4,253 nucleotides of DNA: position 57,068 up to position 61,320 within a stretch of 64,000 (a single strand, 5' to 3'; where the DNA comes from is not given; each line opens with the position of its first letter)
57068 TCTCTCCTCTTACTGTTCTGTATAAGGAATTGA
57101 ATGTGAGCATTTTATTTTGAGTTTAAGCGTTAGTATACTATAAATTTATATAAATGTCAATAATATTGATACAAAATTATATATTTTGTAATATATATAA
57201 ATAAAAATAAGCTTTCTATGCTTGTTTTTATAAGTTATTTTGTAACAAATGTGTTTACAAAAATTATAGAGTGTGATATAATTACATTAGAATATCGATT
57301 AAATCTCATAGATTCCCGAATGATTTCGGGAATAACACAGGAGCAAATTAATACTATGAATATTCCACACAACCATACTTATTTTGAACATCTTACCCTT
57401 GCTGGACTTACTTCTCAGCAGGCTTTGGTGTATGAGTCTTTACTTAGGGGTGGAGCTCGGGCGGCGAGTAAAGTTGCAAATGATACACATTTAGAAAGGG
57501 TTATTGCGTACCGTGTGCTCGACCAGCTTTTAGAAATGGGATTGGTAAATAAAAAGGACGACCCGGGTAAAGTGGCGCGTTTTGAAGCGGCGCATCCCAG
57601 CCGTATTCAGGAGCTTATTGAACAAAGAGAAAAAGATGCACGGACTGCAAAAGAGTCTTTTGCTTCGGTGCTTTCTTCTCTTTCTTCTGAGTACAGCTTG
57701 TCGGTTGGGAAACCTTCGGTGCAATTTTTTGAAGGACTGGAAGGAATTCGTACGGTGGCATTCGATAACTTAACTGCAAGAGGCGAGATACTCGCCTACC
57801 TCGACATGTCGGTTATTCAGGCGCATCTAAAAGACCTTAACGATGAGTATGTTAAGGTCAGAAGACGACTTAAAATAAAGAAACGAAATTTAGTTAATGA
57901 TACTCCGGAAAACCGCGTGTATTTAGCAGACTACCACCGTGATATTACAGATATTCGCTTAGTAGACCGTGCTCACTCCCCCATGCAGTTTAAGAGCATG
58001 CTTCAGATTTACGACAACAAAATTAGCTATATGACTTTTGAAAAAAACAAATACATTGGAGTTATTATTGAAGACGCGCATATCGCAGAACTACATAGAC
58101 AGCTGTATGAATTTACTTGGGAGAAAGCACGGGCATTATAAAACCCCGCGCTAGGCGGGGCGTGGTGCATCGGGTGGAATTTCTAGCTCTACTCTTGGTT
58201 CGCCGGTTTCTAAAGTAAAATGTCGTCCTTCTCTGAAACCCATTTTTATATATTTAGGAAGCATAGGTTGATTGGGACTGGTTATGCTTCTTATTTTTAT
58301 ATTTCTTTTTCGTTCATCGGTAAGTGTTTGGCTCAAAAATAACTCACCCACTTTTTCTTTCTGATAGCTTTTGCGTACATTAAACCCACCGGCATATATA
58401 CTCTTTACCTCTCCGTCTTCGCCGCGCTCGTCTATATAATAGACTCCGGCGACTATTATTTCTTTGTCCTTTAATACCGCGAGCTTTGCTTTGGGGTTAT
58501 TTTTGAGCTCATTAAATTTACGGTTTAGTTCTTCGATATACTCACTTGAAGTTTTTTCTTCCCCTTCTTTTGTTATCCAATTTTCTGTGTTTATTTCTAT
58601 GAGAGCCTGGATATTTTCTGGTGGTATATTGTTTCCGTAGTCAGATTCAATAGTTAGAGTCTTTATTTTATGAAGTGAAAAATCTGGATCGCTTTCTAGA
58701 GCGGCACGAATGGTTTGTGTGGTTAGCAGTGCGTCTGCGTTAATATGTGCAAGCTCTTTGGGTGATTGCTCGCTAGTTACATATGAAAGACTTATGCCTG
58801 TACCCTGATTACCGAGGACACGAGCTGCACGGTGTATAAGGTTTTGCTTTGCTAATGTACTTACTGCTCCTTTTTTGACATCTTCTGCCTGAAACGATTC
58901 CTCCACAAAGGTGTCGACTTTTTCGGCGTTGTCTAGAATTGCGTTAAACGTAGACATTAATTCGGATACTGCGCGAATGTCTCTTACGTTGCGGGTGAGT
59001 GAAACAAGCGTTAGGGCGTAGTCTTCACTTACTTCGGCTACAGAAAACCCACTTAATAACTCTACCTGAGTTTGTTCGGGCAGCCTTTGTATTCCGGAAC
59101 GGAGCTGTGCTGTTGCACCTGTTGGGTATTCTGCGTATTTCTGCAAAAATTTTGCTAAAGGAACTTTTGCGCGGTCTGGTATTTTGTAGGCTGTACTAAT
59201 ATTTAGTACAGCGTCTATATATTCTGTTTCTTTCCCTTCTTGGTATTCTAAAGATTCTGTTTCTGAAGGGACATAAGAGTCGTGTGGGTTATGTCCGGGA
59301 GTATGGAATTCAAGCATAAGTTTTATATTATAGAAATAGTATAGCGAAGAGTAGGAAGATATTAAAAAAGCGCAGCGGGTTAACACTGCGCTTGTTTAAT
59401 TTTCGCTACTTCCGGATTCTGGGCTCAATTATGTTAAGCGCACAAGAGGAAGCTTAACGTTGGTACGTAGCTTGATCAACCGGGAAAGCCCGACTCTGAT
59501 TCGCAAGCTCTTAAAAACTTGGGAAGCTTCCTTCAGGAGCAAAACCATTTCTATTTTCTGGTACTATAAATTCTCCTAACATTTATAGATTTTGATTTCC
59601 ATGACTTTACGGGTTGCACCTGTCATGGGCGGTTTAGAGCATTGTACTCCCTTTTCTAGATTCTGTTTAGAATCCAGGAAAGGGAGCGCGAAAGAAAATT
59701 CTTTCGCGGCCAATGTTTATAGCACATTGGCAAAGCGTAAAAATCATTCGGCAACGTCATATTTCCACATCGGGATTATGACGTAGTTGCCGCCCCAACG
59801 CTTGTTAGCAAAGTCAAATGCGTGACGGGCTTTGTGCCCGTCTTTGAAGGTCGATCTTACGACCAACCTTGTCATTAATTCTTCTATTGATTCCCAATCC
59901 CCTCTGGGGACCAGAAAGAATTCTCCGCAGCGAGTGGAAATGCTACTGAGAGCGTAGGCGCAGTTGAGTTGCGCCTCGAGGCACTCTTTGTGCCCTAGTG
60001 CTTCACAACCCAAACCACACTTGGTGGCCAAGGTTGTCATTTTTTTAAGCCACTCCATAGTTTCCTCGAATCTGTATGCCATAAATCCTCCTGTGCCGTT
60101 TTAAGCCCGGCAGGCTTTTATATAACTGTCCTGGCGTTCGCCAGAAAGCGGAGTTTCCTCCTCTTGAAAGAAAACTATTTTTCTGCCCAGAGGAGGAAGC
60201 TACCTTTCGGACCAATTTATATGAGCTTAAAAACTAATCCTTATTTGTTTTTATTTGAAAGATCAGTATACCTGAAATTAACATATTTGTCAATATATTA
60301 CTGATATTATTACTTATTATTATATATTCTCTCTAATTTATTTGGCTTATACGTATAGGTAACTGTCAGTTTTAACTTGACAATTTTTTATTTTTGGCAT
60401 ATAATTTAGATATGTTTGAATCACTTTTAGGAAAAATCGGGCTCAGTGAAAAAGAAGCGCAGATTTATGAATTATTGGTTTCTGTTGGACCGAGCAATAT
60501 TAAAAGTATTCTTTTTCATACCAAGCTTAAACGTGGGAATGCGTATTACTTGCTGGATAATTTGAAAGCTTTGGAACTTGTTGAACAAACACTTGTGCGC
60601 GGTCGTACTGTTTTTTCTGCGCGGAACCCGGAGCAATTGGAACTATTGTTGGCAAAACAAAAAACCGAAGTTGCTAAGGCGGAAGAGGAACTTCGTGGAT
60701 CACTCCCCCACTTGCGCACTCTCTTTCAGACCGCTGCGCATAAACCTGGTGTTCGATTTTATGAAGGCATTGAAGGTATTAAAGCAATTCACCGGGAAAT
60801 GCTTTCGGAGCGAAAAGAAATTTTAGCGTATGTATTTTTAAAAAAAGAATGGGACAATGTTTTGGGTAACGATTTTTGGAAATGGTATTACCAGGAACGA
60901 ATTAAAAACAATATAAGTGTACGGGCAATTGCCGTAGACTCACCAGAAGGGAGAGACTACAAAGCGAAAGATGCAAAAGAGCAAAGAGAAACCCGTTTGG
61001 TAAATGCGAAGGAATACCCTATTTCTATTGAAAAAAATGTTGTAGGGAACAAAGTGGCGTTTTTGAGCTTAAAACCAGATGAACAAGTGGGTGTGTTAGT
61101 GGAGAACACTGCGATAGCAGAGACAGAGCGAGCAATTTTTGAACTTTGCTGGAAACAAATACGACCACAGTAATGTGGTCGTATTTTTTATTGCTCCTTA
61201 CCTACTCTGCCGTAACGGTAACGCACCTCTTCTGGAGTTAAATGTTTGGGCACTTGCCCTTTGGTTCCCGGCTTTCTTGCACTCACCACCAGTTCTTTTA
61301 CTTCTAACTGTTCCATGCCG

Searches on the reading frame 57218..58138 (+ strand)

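Call 20: search_protein_families(library=pfam, proteins=[window:57218-58138:+], max_evalue=0.001)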
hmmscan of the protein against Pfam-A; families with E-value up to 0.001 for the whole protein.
window:57218-58138:+ (307 aa): 1 family
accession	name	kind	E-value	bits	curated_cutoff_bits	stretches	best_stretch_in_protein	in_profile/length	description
PF01978.25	TrmB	-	3.5e-09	36.8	25.6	1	62-127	4-67/68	Sugar-specific transcriptional regulator TrmB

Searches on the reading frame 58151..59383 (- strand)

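Call 20: search_protein_families(library=pfam, proteins=[window:58151-59383:-], max_evalue=0.001)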
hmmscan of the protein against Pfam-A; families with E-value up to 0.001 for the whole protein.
window:58151-59383:- (410 aa): 1 family
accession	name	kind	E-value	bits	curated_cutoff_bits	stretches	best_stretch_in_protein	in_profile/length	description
PF13673.13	Acetyltransf_10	-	0.00036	20.9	23.6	1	269-385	4-109/128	Acetyltransferase (GNAT) domain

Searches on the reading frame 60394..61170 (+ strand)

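Call 62: search_protein_families(library=pfam, proteins=[window:60394-61170:+], max_evalue=0.001)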
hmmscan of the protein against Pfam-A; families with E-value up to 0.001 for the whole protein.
window:60394-61170:+ (259 aa): 1 family
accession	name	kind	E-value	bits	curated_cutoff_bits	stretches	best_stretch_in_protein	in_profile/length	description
PF01978.25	TrmB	-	5.7e-09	36.1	25.6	1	13-80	2-68/68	Sugar-specific transcriptional regulator TrmB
